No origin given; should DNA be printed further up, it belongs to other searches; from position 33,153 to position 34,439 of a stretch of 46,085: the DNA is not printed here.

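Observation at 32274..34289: dTDP-6-deoxyhexose (rhamnose-type) pathway genes lie between the small and large terminase genes, with no RmlA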

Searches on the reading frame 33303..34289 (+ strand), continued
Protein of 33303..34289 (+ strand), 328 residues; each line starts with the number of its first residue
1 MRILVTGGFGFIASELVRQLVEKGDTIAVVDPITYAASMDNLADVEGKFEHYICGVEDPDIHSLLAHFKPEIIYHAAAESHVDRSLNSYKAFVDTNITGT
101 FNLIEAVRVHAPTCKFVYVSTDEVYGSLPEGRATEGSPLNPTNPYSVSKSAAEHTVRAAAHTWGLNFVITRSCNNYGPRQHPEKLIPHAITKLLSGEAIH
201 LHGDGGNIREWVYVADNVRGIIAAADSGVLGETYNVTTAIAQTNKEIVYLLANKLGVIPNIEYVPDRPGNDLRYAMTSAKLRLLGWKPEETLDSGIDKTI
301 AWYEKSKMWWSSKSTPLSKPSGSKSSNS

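Call 88: find_homologous_proteins(query=window:33303-34289:+, max_evalue=1e-60)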
Query window:33303-34289:+ (328 aa): 6066 proteins with E <= 1e-60 among 8000 candidates; the best 120 are listed.
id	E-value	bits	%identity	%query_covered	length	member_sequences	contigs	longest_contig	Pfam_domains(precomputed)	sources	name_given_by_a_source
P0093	2.0e-220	749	100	100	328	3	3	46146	PF04321.24,PF16363.12,PF02719.22,PF01073.26,PF07993.19,PF01370.28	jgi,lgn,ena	-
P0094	1.0e-170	585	75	100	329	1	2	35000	PF04321.24,PF16363.12,PF02719.22,PF01073.26,PF07993.19,PF01370.28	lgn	-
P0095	2.5e-164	564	73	99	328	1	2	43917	PF04321.24,PF16363.12,PF02719.22,PF01073.26,PF07993.19,PF01370.28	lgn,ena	-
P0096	2.5e-162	558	75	98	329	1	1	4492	PF04321.24,PF16363.12,PF02719.22,PF01073.26,PF07993.19,PF01370.28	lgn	-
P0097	7.8e-152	523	75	90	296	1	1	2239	PF04321.24,PF16363.12,PF02719.22,PF01073.26,PF07993.19,PF01370.28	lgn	-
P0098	9.7e-151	520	68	99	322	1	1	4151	PF04321.24,PF16363.12,PF02719.22,PF01073.26,PF07993.19,PF01370.28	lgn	-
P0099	6.6e-116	405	57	96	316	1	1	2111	PF04321.24,PF16363.12,PF02719.22,PF01073.26,PF07993.19,PF01370.28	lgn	-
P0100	2.3e-97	344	49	99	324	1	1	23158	PF04321.24,PF16363.12,PF02719.22,PF01073.26,PF07993.19,PF13460.13,PF01370.28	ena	-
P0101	8.2e-79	283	47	94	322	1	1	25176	PF08659.17,PF04321.24,PF16363.12,PF02719.22,PF05368.20,PF01073.26,PF07993.19,PF13460.13,PF00106.32,PF01370.28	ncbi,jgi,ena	jgi:dTDP-glucose 4,6-dehydratase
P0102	3.2e-78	281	45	95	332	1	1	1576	PF04321.24,PF16363.12,PF02719.22,PF01073.26,PF13460.13,PF01370.28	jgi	jgi:dTDP-glucose 4,6-dehydratase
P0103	1.4e-77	279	44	95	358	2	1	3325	PF04321.24,PF16363.12,PF02719.22,PF01073.26,PF07993.19,PF00106.32,PF01370.28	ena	-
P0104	2.1e-77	279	45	95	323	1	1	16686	PF04321.24,PF16363.12,PF02719.22,PF01073.26,PF07993.19,PF01370.28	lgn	-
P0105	3.5e-77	278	44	95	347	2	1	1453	PF04321.24,PF16363.12,PF02719.22,PF01073.26,PF07993.19,PF01370.28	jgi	jgi:dTDP-glucose 4,6-dehydratase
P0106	3.9e-77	278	45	95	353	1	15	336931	PF04321.24,PF16363.12,PF02719.22,PF01073.26,PF07993.19,PF00106.32,PF01370.28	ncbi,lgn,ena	-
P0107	5.4e-77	277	45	95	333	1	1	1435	PF04321.24,PF16363.12,PF02719.22,PF01073.26,PF07993.19,PF13460.13,PF01370.28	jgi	jgi:dTDP-glucose 4,6-dehydratase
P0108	5.5e-77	277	45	95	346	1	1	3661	PF04321.24,PF16363.12,PF02719.22,PF01073.26,PF07993.19,PF00106.32,PF01370.28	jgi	-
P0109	5.9e-77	277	43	95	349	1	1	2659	PF04321.24,PF16363.12,PF02719.22,PF01073.26,PF07993.19,PF00106.32,PF01370.28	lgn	-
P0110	7.3e-77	277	44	95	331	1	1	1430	PF04321.24,PF16363.12,PF02719.22,PF01073.26,PF07993.19,PF13460.13,PF01370.28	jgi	-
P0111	9.9e-77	277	46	95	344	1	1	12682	PF04321.24,PF16363.12,PF02719.22,PF01073.26,PF07993.19,PF00106.32,PF01370.28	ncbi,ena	-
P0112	1.1e-76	276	45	95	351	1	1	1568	PF04321.24,PF16363.12,PF02719.22,PF01073.26,PF07993.19,PF00106.32,PF01370.28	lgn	-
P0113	1.2e-76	276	45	94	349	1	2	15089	PF04321.24,PF16363.12,PF02719.22,PF01073.26,PF07993.19,PF00106.32,PF01370.28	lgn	-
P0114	1.5e-76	276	42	95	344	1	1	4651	PF04321.24,PF16363.12,PF02719.22,PF01073.26,PF07993.19,PF01370.28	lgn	-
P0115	1.5e-76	276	44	95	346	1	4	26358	PF04321.24,PF16363.12,PF02719.22,PF01073.26,PF07993.19,PF00106.32,PF01370.28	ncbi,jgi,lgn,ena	-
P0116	1.8e-76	276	43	95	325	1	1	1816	PF04321.24,PF16363.12,PF02719.22,PF01073.26,PF07993.19,PF01370.28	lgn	-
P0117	3.0e-76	275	46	94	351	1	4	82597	PF04321.24,PF16363.12,PF02719.22,PF01073.26,PF07993.19,PF01370.28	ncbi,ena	-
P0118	3.4e-76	275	45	95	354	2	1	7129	PF04321.24,PF16363.12,PF02719.22,PF01073.26,PF07993.19,PF00106.32,PF01370.28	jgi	jgi:dTDP-glucose 4,6-dehydratase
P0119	3.9e-76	275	45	94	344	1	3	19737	PF04321.24,PF16363.12,PF02719.22,PF01073.26,PF07993.19,PF00106.32,PF01370.28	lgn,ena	-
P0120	4.1e-76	275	44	95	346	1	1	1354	PF04321.24,PF16363.12,PF02719.22,PF01073.26,PF07993.19,PF00106.32,PF01370.28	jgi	jgi:dTDP-glucose 4,6-dehydratase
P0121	4.1e-76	275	44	95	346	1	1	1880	PF04321.24,PF16363.12,PF02719.22,PF01073.26,PF07993.19,PF00106.32,PF01370.28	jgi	jgi:dTDP-glucose 4,6-dehydratase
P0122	4.7e-76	274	44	94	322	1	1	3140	PF04321.24,PF16363.12,PF02719.22,PF01073.26,PF07993.19,PF13460.13,PF00106.32,PF01370.28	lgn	-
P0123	8.8e-76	273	47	95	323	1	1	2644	PF04321.24,PF16363.12,PF02719.22,PF05368.20,PF01073.26,PF07993.19,PF13460.13,PF00106.32,PF01370.28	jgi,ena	-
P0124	8.8e-76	273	45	94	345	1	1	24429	PF08659.17,PF04321.24,PF16363.12,PF02719.22,PF01073.26,PF07993.19,PF00106.32,PF01370.28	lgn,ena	-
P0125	9.6e-76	273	44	95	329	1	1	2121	PF04321.24,PF16363.12,PF02719.22,PF01073.26,PF07993.19,PF01370.28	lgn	-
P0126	9.7e-76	273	43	95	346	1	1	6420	PF04321.24,PF16363.12,PF02719.22,PF01073.26,PF07993.19,PF01370.28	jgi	jgi:dTDP-glucose 4,6-dehydratase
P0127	1.1e-75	273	44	98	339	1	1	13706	PF04321.24,PF16363.12,PF02719.22,PF01073.26,PF07993.19,PF13460.13,PF00106.32,PF01370.28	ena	-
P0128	1.4e-75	273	46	94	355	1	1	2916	PF04321.24,PF16363.12,PF02719.22,PF01073.26,PF07993.19,PF00106.32,PF01370.28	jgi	jgi:dTDP-glucose 4,6-dehydratase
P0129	1.5e-75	273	43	95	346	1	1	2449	PF04321.24,PF16363.12,PF02719.22,PF01073.26,PF07993.19,PF00106.32,PF01370.28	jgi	jgi:dTDP-glucose 4,6-dehydratase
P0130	1.5e-75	273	44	95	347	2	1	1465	PF04321.24,PF16363.12,PF02719.22,PF01073.26,PF07993.19,PF01370.28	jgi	jgi:dTDP-glucose 4,6-dehydratase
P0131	1.9e-75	272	45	95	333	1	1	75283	PF04321.24,PF16363.12,PF02719.22,PF01073.26,PF07993.19,PF13460.13,PF01370.28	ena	-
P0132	2.0e-75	272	43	95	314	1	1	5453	PF04321.24,PF16363.12,PF02719.22,PF01073.26,PF07993.19,PF13460.13,PF01370.28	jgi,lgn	jgi:dTDP-glucose 4,6-dehydratase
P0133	2.1e-75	272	43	94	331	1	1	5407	PF04321.24,PF16363.12,PF02719.22,PF01073.26,PF07993.19,PF01370.28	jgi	jgi:dTDP-glucose 4,6-dehydratase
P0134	2.2e-75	272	45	95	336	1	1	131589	PF04321.24,PF16363.12,PF02719.22,PF01073.26,PF07993.19,PF13460.13,PF00106.32,PF01370.28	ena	-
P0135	2.3e-75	272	44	94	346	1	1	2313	PF04321.24,PF16363.12,PF02719.22,PF01073.26,PF07993.19,PF00106.32,PF01370.28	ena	-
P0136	2.4e-75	272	44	95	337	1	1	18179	PF04321.24,PF16363.12,PF02719.22,PF01073.26,PF07993.19,PF13460.13,PF01370.28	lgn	-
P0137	2.5e-75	272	44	95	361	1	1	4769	PF04321.24,PF16363.12,PF02719.22,PF01073.26,PF07993.19,PF01370.28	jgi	jgi:dTDP-glucose 4,6-dehydratase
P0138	3.0e-75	272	43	96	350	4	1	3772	PF04321.24,PF16363.12,PF02719.22,PF01073.26,PF07993.19,PF00106.32,PF01370.28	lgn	-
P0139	3.1e-75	272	44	95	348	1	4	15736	PF04321.24,PF16363.12,PF02719.22,PF01073.26,PF07993.19,PF00106.32,PF01370.28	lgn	-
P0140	3.1e-75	272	44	95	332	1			PF04321.24,PF16363.12,PF02719.22,PF01073.26,PF07993.19,PF13460.13,PF01370.28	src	-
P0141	3.2e-75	272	44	95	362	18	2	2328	PF04321.24,PF16363.12,PF02719.22,PF01073.26,PF07993.19,PF00106.32,PF01370.28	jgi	jgi:dTDP-glucose 4,6-dehydratase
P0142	3.6e-75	271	42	95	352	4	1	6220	PF04321.24,PF16363.12,PF02719.22,PF01073.26,PF07993.19,PF00106.32,PF01370.28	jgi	jgi:dTDP-glucose 4,6-dehydratase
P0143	3.8e-75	271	42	95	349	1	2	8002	PF04321.24,PF16363.12,PF02719.22,PF01073.26,PF07993.19,PF00106.32,PF01370.28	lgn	-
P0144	3.8e-75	271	45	95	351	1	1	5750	PF04321.24,PF16363.12,PF02719.22,PF01073.26,PF07993.19,PF00106.32,PF01370.28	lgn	-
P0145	4.4e-75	271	43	95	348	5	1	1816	PF04321.24,PF16363.12,PF02719.22,PF01073.26,PF07993.19,PF00106.32,PF01370.28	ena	-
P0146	4.4e-75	271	44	95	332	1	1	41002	PF04321.24,PF16363.12,PF02719.22,PF01073.26,PF07993.19,PF13460.13,PF01370.28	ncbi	ncbi:MAG: dTDP-glucose 4,6-dehydratase [Gaiellaceae bacterium]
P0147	5.1e-75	271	44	94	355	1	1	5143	PF04321.24,PF16363.12,PF02719.22,PF01073.26,PF07993.19,PF01370.28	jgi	jgi:dTDP-glucose 4,6-dehydratase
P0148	5.4e-75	271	45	93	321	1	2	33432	PF04321.24,PF16363.12,PF02719.22,PF01073.26,PF07993.19,PF13460.13,PF01370.28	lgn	-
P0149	5.6e-75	271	45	95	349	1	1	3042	PF04321.24,PF16363.12,PF02719.22,PF01073.26,PF07993.19,PF00106.32,PF01370.28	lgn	-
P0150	6.0e-75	271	45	94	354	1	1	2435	PF04321.24,PF16363.12,PF02719.22,PF01073.26,PF07993.19,PF01370.28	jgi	jgi:dTDP-glucose 4,6-dehydratase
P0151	6.2e-75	271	43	95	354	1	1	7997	PF04321.24,PF16363.12,PF02719.22,PF01073.26,PF07993.19,PF01370.28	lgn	-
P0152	6.4e-75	271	45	94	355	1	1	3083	PF04321.24,PF16363.12,PF02719.22,PF01073.26,PF07993.19,PF01370.28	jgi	jgi:dTDP-glucose 4,6-dehydratase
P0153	7.3e-75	270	44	95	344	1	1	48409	PF04321.24,PF16363.12,PF02719.22,PF01073.26,PF07993.19,PF00106.32,PF01370.28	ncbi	-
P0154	9.2e-75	270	43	94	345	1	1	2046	PF04321.24,PF16363.12,PF02719.22,PF01073.26,PF07993.19,PF00106.32,PF01370.28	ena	-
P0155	1.1e-74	270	44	95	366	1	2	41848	PF04321.24,PF16363.12,PF02719.22,PF01073.26,PF07993.19,PF13460.13,PF01370.28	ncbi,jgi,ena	-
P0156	1.1e-74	270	42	94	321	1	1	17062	PF04321.24,PF16363.12,PF02719.22,PF01073.26,PF07993.19,PF00106.32,PF01370.28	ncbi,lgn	ncbi:MAG: dTDP-glucose 4,6-dehydratase [Pyrobaculum sp.]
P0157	1.2e-74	270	44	95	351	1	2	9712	PF04321.24,PF16363.12,PF02719.22,PF01073.26,PF07993.19,PF00106.32,PF01370.28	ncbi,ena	-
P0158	1.3e-74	270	43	95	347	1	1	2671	PF04321.24,PF16363.12,PF02719.22,PF01073.26,PF07993.19,PF00106.32,PF01370.28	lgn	-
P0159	1.4e-74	269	44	95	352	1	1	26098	PF04321.24,PF16363.12,PF02719.22,PF01073.26,PF07993.19,PF00106.32,PF01370.28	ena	-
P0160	1.5e-74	269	46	94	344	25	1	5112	PF04321.24,PF16363.12,PF02719.22,PF01073.26,PF07993.19,PF00106.32,PF01370.28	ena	-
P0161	1.6e-74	269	43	95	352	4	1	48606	PF04321.24,PF16363.12,PF02719.22,PF01073.26,PF07993.19,PF00106.32,PF01370.28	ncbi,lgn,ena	-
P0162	1.7e-74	269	45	94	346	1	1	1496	PF04321.24,PF16363.12,PF02719.22,PF01073.26,PF07993.19,PF00106.32,PF01370.28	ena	-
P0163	1.9e-74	269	46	94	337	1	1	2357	PF04321.24,PF16363.12,PF02719.22,PF01073.26,PF07993.19,PF13460.13,PF00106.32,PF01370.28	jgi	jgi:dTDP-glucose 4,6-dehydratase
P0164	2.2e-74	269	44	97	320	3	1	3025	PF04321.24,PF16363.12,PF02719.22,PF05368.20,PF01073.26,PF07993.19,PF13460.13,PF00106.32,PF01370.28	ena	-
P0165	2.3e-74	269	42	94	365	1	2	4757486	PF04321.24,PF16363.12,PF02719.22,PF01073.26,PF07993.19,PF00106.32,PF01370.28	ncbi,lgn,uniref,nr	ncbi:dTDP-glucose 4,6-dehydratase [Halomonas huangheensis]|uniref:dTDP-glucose 4,6-dehydratase n=1 T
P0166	2.4e-74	269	44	95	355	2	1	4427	PF04321.24,PF16363.12,PF02719.22,PF01073.26,PF07993.19,PF00106.32,PF01370.28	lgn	-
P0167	2.6e-74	269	43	95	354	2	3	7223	PF04321.24,PF16363.12,PF02719.22,PF01073.26,PF07993.19,PF00106.32,PF01370.28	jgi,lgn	jgi:dTDP-glucose 4,6-dehydratase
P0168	2.6e-74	269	44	94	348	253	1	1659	PF04321.24,PF16363.12,PF02719.22,PF01073.26,PF07993.19,PF00106.32,PF01370.28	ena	-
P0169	2.7e-74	269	43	95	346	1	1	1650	PF04321.24,PF16363.12,PF02719.22,PF01073.26,PF07993.19,PF00106.32,PF01370.28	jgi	-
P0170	2.8e-74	268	44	95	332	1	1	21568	PF04321.24,PF16363.12,PF02719.22,PF01073.26,PF07993.19,PF13460.13,PF01370.28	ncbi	ncbi:MAG: dTDP-glucose 4,6-dehydratase [Gaiellaceae bacterium]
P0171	3.1e-74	268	45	94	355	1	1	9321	PF04321.24,PF16363.12,PF02719.22,PF01073.26,PF07993.19,PF01370.28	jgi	jgi:dTDP-glucose 4,6-dehydratase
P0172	3.2e-74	268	44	95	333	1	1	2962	PF04321.24,PF16363.12,PF02719.22,PF01073.26,PF07993.19,PF13460.13,PF01370.28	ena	-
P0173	3.5e-74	268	43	95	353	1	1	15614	PF04321.24,PF16363.12,PF02719.22,PF01073.26,PF07993.19,PF01370.28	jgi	-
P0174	3.6e-74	268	42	95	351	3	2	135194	PF04321.24,PF16363.12,PF02719.22,PF01073.26,PF07993.19,PF01370.28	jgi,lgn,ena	jgi:dTDP-glucose 4,6-dehydratase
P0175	3.7e-74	268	43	95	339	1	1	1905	PF04321.24,PF16363.12,PF02719.22,PF05368.20,PF01073.26,PF07993.19,PF13460.13,PF01370.28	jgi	jgi:dTDP-glucose 4,6-dehydratase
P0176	3.8e-74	268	44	95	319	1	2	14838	PF04321.24,PF16363.12,PF02719.22,PF01073.26,PF07993.19,PF13460.13,PF01370.28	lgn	-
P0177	4.0e-74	268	44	94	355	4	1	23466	PF04321.24,PF16363.12,PF02719.22,PF01073.26,PF07993.19,PF00106.32,PF01370.28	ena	-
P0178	4.2e-74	268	40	95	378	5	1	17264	PF04321.24,PF16363.12,PF02719.22,PF01073.26,PF07993.19,PF00106.32,PF01370.28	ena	-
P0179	4.6e-74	268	43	95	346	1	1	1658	PF04321.24,PF16363.12,PF02719.22,PF01073.26,PF07993.19,PF00106.32,PF01370.28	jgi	jgi:dTDP-glucose 4,6-dehydratase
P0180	4.7e-74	268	43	94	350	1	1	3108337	PF04321.24,PF16363.12,PF02719.22,PF01073.26,PF07993.19,PF00106.32,PF01370.28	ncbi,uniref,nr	ncbi:dTDP-glucose 4,6-dehydratase [Aminithiophilus ramosus]|uniref:dTDP-glucose 4,6-dehydratase n=1 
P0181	4.7e-74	268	44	94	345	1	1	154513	PF04321.24,PF16363.12,PF02719.22,PF05368.20,PF01073.26,PF07993.19,PF13460.13,PF00106.32,PF01370.28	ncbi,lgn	-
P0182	5.1e-74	268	45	95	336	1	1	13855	PF04321.24,PF16363.12,PF02719.22,PF01073.26,PF07993.19,PF13460.13,PF01370.28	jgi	-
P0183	5.4e-74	268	44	95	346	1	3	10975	PF04321.24,PF16363.12,PF02719.22,PF01073.26,PF07993.19,PF01370.28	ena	-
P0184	5.9e-74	267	43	95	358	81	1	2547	PF04321.24,PF16363.12,PF02719.22,PF01073.26,PF07993.19,PF01370.28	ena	-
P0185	5.9e-74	267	43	95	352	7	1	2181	PF04321.24,PF16363.12,PF02719.22,PF01073.26,PF07993.19,PF01370.28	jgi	jgi:dTDP-glucose 4,6-dehydratase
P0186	6.1e-74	267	45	97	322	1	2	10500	PF04321.24,PF16363.12,PF02719.22,PF01073.26,PF07993.19,PF13460.13,PF01370.28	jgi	jgi:dTDP-glucose 4,6-dehydratase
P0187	6.4e-74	267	45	94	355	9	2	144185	PF04321.24,PF16363.12,PF02719.22,PF01073.26,PF07993.19,PF01370.28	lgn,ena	-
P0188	6.4e-74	267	43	95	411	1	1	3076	PF04321.24,PF16363.12,PF02719.22,PF01073.26,PF07993.19,PF00106.32,PF01370.28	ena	-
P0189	7.2e-74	267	43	95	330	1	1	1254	PF04321.24,PF16363.12,PF02719.22,PF01073.26,PF13460.13,PF01370.28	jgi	-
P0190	7.9e-74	267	42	95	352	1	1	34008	PF04321.24,PF16363.12,PF02719.22,PF01073.26,PF07993.19,PF00106.32,PF01370.28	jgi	jgi:dTDP-glucose 4,6-dehydratase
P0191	7.9e-74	267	43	95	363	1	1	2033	PF04321.24,PF16363.12,PF02719.22,PF01073.26,PF07993.19,PF00106.32,PF01370.28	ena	-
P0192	7.9e-74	267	45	95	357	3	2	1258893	PF04321.24,PF16363.12,PF02719.22,PF01073.26,PF07993.19,PF00106.32,PF01370.28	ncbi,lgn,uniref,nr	ncbi:dTDP-glucose 4,6-dehydratase [Rariglobus hedericola]|uniref:dTDP-glucose 4,6-dehydratase n=1 Ta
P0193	8.2e-74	267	44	95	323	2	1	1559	PF04321.24,PF16363.12,PF02719.22,PF01073.26,PF07993.19,PF13460.13,PF01370.28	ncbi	-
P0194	8.5e-74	267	43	95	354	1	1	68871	PF04321.24,PF16363.12,PF02719.22,PF01073.26,PF07993.19,PF00106.32,PF01370.28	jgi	jgi:dTDP-glucose 4,6-dehydratase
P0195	8.7e-74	267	42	95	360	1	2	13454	PF04321.24,PF16363.12,PF02719.22,PF01073.26,PF07993.19,PF00106.32,PF01370.28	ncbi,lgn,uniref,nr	ncbi:dTDP-glucose 4,6-dehydratase [Neisseria polysaccharea]|uniref:dTDP-glucose 4,6-dehydratase n=1 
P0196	9.3e-74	267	43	95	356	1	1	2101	PF04321.24,PF16363.12,PF02719.22,PF01073.26,PF07993.19,PF00106.32,PF01370.28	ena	-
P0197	9.4e-74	267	45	94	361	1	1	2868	PF04321.24,PF16363.12,PF02719.22,PF01073.26,PF07993.19,PF00106.32,PF01370.28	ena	-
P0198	9.5e-74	267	44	94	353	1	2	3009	PF04321.24,PF16363.12,PF02719.22,PF01073.26,PF07993.19,PF01370.28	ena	-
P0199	9.5e-74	267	44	95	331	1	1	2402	PF04321.24,PF16363.12,PF02719.22,PF01073.26,PF07993.19,PF13460.13,PF01370.28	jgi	jgi:dTDP-glucose 4,6-dehydratase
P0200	9.6e-74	267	43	95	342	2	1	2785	PF04321.24,PF16363.12,PF02719.22,PF01073.26,PF07993.19,PF13460.13,PF01370.28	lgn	-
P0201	9.9e-74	267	44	95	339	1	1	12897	PF04321.24,PF16363.12,PF02719.22,PF01073.26,PF07993.19,PF00106.32,PF01370.28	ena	-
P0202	1.1e-73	267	43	95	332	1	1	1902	PF04321.24,PF16363.12,PF02719.22,PF01073.26,PF07993.19,PF13460.13,PF01370.28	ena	-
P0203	1.1e-73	266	44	95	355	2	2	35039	PF04321.24,PF16363.12,PF02719.22,PF01073.26,PF07993.19,PF01370.28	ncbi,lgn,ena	-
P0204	1.2e-73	266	43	95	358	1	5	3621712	PF04321.24,PF16363.12,PF02719.22,PF01073.26,PF07993.19,PF01370.28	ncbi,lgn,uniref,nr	ncbi:dTDP-glucose 4,6-dehydratase [Vibrio campbellii]|uniref:dTDP-glucose 4,6-dehydratase n=1 Tax=Vi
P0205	1.2e-73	266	44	95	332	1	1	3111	PF04321.24,PF16363.12,PF02719.22,PF01073.26,PF07993.19,PF13460.13,PF01370.28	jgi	jgi:dTDP-glucose 4,6-dehydratase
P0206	1.2e-73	266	43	96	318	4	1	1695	PF04321.24,PF16363.12,PF02719.22,PF01073.26,PF07993.19,PF13460.13,PF01370.28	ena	-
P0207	1.2e-73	266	44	95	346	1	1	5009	PF04321.24,PF16363.12,PF02719.22,PF01073.26,PF07993.19,PF00106.32,PF01370.28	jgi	jgi:dTDP-glucose 4,6-dehydratase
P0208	1.3e-73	266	43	95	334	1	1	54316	PF04321.24,PF16363.12,PF02719.22,PF01073.26,PF07993.19,PF00106.32,PF01370.28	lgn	-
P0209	1.4e-73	266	46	94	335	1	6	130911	PF04321.24,PF16363.12,PF02719.22,PF01073.26,PF07993.19,PF13460.13,PF01370.28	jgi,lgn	jgi:dTDP-glucose 4,6-dehydratase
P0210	1.4e-73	266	44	95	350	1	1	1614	PF04321.24,PF16363.12,PF02719.22,PF01073.26,PF07993.19,PF00106.32,PF01370.28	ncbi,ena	-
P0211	1.4e-73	266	42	95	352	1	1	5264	PF04321.24,PF16363.12,PF02719.22,PF01073.26,PF07993.19,PF00106.32,PF01370.28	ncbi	-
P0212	1.5e-73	266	45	95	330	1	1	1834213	PF04321.24,PF16363.12,PF02719.22,PF05368.20,PF01073.26,PF07993.19,PF13460.13,PF01370.28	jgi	jgi:dTDP-glucose 4,6-dehydratase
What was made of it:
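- Tried and rejected: Cellular RmlB relatives are 40-47% identical and taxonomically scattered (call 88).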

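Call 90: find_encoding_contigs(protein=P0100, flank=10000, max_places=2)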
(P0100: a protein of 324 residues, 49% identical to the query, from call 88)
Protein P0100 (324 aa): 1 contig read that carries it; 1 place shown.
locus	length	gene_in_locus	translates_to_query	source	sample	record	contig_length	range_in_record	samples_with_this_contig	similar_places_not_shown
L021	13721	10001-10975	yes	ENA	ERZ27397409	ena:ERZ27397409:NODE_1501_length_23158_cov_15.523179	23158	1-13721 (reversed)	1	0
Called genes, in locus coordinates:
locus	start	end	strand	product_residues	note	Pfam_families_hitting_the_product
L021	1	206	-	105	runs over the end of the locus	-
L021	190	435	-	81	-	-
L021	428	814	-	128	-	-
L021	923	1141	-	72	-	-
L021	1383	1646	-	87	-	-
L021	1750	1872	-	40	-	-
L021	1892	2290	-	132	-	-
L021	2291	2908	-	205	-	-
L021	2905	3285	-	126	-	-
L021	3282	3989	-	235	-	-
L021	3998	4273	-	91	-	-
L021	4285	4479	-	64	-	-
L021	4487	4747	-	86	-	-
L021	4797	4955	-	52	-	-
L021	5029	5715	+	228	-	PF13481:AAA_25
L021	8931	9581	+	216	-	PF04321:RmlD_sub_bind, PF07993:NAD_binding_4 (faint), PF01370:Epimerase (weak), PF02719:Polysacc_synt_2, PF01073:3Beta_HSD (weak)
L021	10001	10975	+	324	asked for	PF01073:3Beta_HSD, PF01370:Epimerase, PF02719:Polysacc_synt_2, PF04321:RmlD_sub_bind, PF13460:NAD_binding_10 (weak), PF16363:GDP_Man_Dehyd, PF07993:NAD_binding_4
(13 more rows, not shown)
